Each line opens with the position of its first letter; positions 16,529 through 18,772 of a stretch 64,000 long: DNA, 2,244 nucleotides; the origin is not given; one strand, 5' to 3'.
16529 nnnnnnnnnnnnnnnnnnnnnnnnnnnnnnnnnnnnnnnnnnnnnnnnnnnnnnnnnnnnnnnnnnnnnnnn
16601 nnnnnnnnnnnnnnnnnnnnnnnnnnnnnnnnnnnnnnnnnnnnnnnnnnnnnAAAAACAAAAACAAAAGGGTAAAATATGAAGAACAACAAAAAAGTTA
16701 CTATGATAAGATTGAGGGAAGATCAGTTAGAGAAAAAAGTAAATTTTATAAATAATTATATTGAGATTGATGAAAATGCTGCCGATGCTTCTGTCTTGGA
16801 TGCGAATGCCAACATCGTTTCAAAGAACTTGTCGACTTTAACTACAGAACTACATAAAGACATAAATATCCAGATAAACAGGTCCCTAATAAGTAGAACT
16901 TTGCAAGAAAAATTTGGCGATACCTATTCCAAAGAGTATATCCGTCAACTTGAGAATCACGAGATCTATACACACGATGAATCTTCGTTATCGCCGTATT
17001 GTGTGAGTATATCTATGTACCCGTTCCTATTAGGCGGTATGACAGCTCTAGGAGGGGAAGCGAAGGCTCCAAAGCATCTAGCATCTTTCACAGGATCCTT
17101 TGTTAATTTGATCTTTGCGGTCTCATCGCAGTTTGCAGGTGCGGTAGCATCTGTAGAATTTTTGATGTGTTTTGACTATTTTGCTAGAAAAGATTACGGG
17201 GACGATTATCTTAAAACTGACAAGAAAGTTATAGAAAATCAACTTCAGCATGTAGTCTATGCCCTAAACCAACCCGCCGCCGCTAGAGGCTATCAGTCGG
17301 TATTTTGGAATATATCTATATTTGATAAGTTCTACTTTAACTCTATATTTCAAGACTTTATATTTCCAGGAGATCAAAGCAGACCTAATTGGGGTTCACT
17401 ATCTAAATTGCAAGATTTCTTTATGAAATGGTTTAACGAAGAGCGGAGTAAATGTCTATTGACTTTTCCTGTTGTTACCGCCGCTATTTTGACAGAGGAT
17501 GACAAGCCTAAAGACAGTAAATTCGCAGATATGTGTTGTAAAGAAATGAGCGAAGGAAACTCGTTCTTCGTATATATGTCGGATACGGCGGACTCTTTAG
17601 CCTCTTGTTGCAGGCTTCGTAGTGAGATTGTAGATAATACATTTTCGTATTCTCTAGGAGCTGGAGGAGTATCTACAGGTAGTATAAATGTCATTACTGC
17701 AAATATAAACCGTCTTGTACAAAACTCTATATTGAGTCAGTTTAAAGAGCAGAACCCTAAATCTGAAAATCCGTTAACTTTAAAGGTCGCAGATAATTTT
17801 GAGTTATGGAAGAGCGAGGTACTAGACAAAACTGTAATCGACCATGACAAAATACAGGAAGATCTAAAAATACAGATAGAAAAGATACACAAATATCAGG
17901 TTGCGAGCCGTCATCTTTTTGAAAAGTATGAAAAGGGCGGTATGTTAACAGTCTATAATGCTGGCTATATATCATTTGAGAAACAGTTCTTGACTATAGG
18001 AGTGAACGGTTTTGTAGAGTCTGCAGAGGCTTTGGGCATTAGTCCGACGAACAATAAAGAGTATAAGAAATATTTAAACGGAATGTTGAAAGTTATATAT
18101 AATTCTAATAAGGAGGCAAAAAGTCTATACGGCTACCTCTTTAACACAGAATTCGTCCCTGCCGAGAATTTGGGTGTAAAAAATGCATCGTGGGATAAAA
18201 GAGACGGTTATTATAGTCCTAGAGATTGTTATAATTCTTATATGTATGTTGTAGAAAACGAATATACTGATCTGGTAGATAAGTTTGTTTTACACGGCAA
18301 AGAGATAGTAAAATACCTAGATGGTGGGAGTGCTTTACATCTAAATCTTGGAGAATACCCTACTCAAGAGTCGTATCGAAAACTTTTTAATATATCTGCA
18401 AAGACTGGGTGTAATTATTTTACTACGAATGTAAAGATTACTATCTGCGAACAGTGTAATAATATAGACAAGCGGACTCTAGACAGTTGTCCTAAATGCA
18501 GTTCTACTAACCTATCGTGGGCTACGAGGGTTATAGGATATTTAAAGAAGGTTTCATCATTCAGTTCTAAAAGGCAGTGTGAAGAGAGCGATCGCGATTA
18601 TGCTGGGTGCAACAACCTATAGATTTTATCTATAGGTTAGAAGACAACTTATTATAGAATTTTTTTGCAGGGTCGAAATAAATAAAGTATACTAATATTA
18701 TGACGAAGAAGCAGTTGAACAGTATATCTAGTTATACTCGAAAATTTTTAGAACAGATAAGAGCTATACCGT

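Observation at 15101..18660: Anaerobic module (rubrerythrin + nrdG-nrdD class III RNR) inserted upstream of tRNA-Trp-secE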

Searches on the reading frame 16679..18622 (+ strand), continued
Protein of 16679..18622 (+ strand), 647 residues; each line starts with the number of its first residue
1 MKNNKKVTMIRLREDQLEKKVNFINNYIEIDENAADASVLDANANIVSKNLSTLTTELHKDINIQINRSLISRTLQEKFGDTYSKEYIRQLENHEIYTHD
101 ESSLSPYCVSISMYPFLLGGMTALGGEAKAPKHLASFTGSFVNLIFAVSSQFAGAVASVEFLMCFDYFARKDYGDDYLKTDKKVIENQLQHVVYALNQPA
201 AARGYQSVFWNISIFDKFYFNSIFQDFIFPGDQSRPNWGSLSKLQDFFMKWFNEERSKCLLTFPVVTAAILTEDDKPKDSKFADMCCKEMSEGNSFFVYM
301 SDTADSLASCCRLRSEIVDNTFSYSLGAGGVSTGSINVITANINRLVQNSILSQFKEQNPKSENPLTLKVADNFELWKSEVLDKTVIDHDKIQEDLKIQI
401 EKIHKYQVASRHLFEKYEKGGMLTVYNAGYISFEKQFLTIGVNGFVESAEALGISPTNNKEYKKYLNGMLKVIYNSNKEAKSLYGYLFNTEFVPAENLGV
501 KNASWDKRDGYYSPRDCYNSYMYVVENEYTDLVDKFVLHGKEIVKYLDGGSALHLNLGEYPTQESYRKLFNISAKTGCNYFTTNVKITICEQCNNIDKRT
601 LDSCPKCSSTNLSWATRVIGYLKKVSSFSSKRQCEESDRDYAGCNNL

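Call 25: find_related_loci(query=A1, collection=genome_contigs, flank=8000)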
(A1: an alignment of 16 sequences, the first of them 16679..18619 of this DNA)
Query A1 (647 aa) in genome_contigs; peptide patterns used: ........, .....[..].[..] (x = any residue, [..] = any of these).
599 stretches matched a pattern (row limit reached: there are more); 530 encode a relative of the query (tblastn E <= 1e-3); the best 80 are kept; 80 distinct loci.
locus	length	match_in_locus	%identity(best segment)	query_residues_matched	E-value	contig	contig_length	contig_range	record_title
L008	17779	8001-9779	62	4-641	0e+0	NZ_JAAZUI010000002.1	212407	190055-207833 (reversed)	Lutibacter sp. B1 NODE_2_length_212407_cov_48.2959, whole genome shotgun sequence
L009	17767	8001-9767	62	8-641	0e+0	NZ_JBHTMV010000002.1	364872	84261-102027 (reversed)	Lutibacter holmesii strain CCUG 62221 GCM70027336_10, whole genome shotgun sequence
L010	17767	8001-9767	62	8-641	0e+0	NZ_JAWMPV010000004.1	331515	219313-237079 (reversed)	Lutibacter sp. TH_r2 TH_r2_4, whole genome shotgun sequence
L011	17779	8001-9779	60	4-641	0e+0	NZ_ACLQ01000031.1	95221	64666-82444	Capnocytophaga gingivalis ATCC 33624 ctg1117755536042, whole genome shotgun sequence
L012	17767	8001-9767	61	8-641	0e+0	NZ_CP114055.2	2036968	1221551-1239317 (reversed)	Bergeyella cardium strain BCV chromosome, complete genome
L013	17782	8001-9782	62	8-646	0e+0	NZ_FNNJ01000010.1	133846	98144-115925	Lutibacter oricola strain DSM 24956, whole genome shotgun sequence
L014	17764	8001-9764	62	9-641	0e+0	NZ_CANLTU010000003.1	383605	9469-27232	Uncultured Tenacibaculum sp. isolate 2-514A.fasta NODE_3, whole genome shotgun sequence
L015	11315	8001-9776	61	5-641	0e+0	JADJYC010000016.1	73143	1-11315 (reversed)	MAG: Crocinitomicaceae bacterium isolate Lyne_18-Q3-R50-59_BAT3C.522 tig00025940-10-730670, whole genome shotgun sequenc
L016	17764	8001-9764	61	9-641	0e+0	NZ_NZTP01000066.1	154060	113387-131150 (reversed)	MAG: Altibacter sp. isolate EAC109 MHASMcontig_151815, whole genome shotgun sequence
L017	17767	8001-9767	62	8-641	0e+0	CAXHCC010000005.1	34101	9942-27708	MAG TPA_asm: uncultured bacterium isolate SRR12479997_concoct_11 genome assembly, contig: ERZ4874515.11, whole genome sh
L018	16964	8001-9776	61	5-641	0e+0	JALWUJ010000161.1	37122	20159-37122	MAG: Flavobacteriaceae bacterium isolate M2_metabat2_scaf2bin.275 M2_NODE_796_length_37122_cov_4.188999, whole genome sh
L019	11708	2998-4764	61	8-641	0e+0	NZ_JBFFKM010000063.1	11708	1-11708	MAG: Lutibacter sp. isolate Mix_mud18.2022.04.100 k141_147190_length_11708_cov_36.4334, whole genome shotgun sequence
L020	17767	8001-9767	61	8-641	0e+0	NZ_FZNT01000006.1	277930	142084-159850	Lutibacter agarilyticus strain DSM 29150, whole genome shotgun sequence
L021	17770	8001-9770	62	7-641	0e+0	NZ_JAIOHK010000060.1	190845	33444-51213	MAG: Altibacter sp. isolate MAG_02 contig_155160, whole genome shotgun sequence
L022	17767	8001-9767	61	8-641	0e+0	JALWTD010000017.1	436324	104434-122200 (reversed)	MAG: Flavobacteriaceae bacterium isolate M2_metabat2_scaf2bin.147 M2_NODE_4_length_436324_cov_15.632515, whole genome sh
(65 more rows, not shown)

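Call 38: search_solved_structures(query=window:16679-18619:+, max_evalue=0.001, show_alignments=3)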
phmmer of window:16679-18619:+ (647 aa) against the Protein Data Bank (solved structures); distinct sequences matched with E-value up to 0.001: 2.
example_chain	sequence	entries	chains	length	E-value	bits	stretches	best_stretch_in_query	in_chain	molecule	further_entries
4coi_A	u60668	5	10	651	9.2e-64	219.2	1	36-635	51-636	ANAEROBIC RIBONUCLEOSIDE-TRIPHOSPHATE REDUCTASE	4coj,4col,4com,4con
4u3e_A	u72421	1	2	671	1e-63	219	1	36-635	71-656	Ribonucleoside triphosphate reductase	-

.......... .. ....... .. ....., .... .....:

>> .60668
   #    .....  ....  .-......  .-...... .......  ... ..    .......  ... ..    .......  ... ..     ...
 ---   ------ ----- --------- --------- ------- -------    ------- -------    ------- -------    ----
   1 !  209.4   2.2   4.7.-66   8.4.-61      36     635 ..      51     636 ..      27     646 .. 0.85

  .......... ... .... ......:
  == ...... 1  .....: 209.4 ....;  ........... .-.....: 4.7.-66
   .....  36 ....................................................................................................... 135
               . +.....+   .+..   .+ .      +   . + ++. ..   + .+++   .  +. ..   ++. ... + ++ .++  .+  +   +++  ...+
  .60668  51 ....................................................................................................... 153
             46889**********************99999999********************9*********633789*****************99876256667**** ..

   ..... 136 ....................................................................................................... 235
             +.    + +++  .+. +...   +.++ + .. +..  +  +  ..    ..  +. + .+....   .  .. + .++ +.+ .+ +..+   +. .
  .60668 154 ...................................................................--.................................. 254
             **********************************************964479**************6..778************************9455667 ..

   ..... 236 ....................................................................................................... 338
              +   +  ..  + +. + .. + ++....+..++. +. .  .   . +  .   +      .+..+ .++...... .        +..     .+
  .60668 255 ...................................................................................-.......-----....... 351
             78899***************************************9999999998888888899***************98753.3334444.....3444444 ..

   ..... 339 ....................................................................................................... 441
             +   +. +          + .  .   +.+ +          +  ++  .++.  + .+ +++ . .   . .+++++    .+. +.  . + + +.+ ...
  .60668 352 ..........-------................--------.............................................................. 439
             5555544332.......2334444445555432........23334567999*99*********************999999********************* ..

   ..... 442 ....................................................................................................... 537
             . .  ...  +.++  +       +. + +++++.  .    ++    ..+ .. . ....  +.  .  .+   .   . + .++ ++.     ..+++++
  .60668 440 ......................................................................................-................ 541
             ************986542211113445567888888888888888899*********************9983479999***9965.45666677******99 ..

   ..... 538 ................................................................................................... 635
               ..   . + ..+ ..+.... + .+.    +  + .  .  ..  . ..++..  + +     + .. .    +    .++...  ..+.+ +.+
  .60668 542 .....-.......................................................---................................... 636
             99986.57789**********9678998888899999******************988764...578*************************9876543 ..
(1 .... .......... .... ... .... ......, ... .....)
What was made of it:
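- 16679..18622 (+): nrdD: class III (glycyl-radical) ribonucleoside-triphosphate reductase, 647 aa, TIGR02827 subfamily, no ATP-cone. PDB: T. maritima NrdD at E ~1e-63 (call 38).
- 18446..18541 (+): C-terminal Zn-ribbon (C590, C593, C604, C607) followed by the glycyl-radical motif RVIGY (R617-Y621, nt 18527..18541). It aligns with RIVGY in T. maritima (call 38).
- On Thioredoxin-dependent NrdD subclass (T. maritima / N. bacilliformis type): S309-C310-C311-R312, Y107-C108 and E491 align with Tm 328-SCCR-331, Y124-C125 and E495 (call 38).
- Closest known: Thermotoga maritima NrdD. Same: The best sequence match in the PDB (E ~1e-63, call 38).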

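Call 60: predict_structure(alignment_id=A1)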
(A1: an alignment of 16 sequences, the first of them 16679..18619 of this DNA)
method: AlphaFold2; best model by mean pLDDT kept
length: 647 residues; sequences in the alignment: 16
mean_pLDDT: 69.2   pTM: 0.66
mean pLDDT of the five models: 69.2, 68.6, 67.0, 65.8, 64.0
residues with pLDDT >= 90: 111; 70-90: 248; 50-70: 150; < 50: 138
segments of 3 or more residues with pLDDT < 50: 1-12, 30-58, 105-117, 128-130, 149-156, 202-208, 309-334, 424-432, 494-497, 627-647
pLDDT, mean of each block of 10 residues (from residue 1): 34 59 54 30 27 41 73 90 91 79 44 44 51 78 60 51 88 91 91 68 46 82 75 83 91 75 71 87 90 80 61 40 34 54 89 93 82 89 93 94 88 72 47 55 75 86 89 86 73 53 78 69 61 68 63 65 85 73 75 79 89 74 57 36 35
secondary structure, 60 per line:
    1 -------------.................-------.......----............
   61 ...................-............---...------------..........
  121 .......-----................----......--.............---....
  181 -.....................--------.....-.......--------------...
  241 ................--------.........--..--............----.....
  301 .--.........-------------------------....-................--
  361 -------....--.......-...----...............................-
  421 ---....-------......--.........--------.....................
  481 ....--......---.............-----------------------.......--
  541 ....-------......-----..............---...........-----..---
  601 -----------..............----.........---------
elements in order (helices of 4 or more, strands of 3 or more residues): H14-30 H38-44 H49-79 H81-92 E96-98 H111-127 H133-148 H153-158 H161-173 H177-180 H182-202 E211-215 H217-223 H238-256 E265-273 H280-291 E296-301 H304-312 E338-341 H343-358 H368-371 H374-380 H389-419 H424-427 E435-440 H443-451 H460-484 E487-492 H496-508 H532-538 H541-544 E552-557 H563-576 E580-590 E612-625 H630-638

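Call 62: fold_search(model_id=the predicted structure, library=pdb)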
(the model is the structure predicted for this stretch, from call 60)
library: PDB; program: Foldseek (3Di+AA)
matches with E <= 10: 486; with E <= 0.001: 34
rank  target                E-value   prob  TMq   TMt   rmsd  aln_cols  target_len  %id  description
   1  4u3e_A                4.7e-23  1.00  0.62  0.63   9.2       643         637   25  Anaerobic ribonucleotide reductase (released 2014-09-03)
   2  4col_B                2.3e-22  1.00  0.63  0.68   7.1       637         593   24  Crystal structure of the anaerobic ribonucleotide reductase from Thermotoga maritima with dATP bound in the specificit (released 2015-05-06)
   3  4coj_B                7.5e-22  1.00  0.65  0.69   8.3       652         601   24  Crystal structure of the anaerobic ribonucleotide reductase from Thermotoga maritima in complex with dATP and CTP (released 2015-05-06)
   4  4coi_A                9.5e-22  1.00  0.63  0.67  10.7       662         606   25  Crystal structure of the anaerobic ribonucleotide reductase from Thermotoga maritima with glycerol in the active site (released 2015-01-14)
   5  4col_A                1.7e-21  1.00  0.63  0.69   6.8       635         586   24  Crystal structure of the anaerobic ribonucleotide reductase from Thermotoga maritima with dATP bound in the specificit (released 2015-05-06)
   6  4coi_B                2.1e-21  1.00  0.63  0.66   8.4       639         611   25  Crystal structure of the anaerobic ribonucleotide reductase from Thermotoga maritima with glycerol in the active site (released 2015-01-14)
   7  4coj_A                2.2e-21  1.00  0.62  0.67   7.4       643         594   24  Crystal structure of the anaerobic ribonucleotide reductase from Thermotoga maritima in complex with dATP and CTP (released 2015-05-06)
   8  4com_B                4.6e-21  1.00  0.64  0.69   7.8       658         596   23  Crystal structure of the anaerobic ribonucleotide reductase from Thermotoga maritima with MES in the active site (released 2015-01-14)
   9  4u3e_B                7.4e-21  1.00  0.62  0.65   7.6       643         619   24  Anaerobic ribonucleotide reductase (released 2014-09-03)
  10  4com_A                1.8e-19  1.00  0.64  0.68   9.6       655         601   24  Crystal structure of the anaerobic ribonucleotide reductase from Thermotoga maritima with MES in the active site (released 2015-01-14)
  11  4con_B                3.5e-18  1.00  0.59  0.67   8.3       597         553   24  Crystal structure of the anaerobic ribonucleotide reductase from Thermotoga maritima with citrate in the active site (released 2015-01-14)
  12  4con_A                5.1e-18  1.00  0.58  0.68   7.7       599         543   23  Crystal structure of the anaerobic ribonucleotide reductase from Thermotoga maritima with citrate in the active site (released 2015-01-14)
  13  8p2s_B                1.0e-09  1.00  0.43  0.43  13.9       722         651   13  Cryo-EM structure of the anaerobic ribonucleotide reductase from Prevotella copri in its dimeric, ATP/dTTP/GTP-bound s (released 2023-09-13)
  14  1hk8                  3.0e-08  1.00  0.40  0.44  12.4       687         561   11  STRUCTURAL BASIS FOR ALLOSTERIC SUBSTRATE SPECIFICITY REGULATION IN CLASS III RIBONUCLEOTIDE REDUCTASES: NRDD IN COMPLEX (released 2003-03-27)
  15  8p39_B                3.1e-08  1.00  0.43  0.43  10.9       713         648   13  Cryo-EM structure of the anaerobic ribonucleotide reductase from Prevotella copri in its dimeric, dGTP/ATP-bound state (released 2023-09-13)
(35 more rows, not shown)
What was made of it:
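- On Class III ribonucleotide reductase catalytic subunit NrdD (TIGR02827 subfamily): AF2 model (pLDDT 69): T. maritima NrdD at E 1e-21 to 1e-23 and TM 0.62-0.69; other NrdDs at E 1e-6 to 1e-9; PFL-like GREs at E ~1e-3 or weaker (calls 60, 62).
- Closest known: Thermotoga maritima NrdD. Same: Same fold (TM 0.62-0.69, call 62).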

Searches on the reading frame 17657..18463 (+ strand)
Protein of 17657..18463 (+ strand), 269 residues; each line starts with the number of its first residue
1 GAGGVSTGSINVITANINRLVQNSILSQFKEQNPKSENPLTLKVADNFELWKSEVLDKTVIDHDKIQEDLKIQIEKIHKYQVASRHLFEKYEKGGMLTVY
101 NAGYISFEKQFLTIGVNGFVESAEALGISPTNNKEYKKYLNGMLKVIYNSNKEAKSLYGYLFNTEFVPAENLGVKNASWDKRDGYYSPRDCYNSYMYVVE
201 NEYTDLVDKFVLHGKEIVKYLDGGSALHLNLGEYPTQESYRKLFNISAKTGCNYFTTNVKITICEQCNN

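Call 36: find_related_loci(query=A2, collection=metagenome_contigs, flank=10000)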
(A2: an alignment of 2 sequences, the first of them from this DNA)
Query A2 (269 aa) in metagenome_contigs; peptide patterns used: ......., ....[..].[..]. (x = any residue, [..] = any of these).
546 stretches matched a pattern; 41 encode a relative of the query (tblastn E <= 1e-3); 41 distinct loci.
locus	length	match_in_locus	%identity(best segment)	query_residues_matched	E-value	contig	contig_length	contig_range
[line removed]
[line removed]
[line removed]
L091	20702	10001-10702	55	1-267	4e-93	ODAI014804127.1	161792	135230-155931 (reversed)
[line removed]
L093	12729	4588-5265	49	1-269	4e-87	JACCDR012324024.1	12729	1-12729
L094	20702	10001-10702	51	1-269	2e-87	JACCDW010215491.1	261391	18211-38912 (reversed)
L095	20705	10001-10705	52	1-268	9e-87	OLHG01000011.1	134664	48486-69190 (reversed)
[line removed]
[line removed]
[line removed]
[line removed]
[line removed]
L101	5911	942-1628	50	5-268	1e-81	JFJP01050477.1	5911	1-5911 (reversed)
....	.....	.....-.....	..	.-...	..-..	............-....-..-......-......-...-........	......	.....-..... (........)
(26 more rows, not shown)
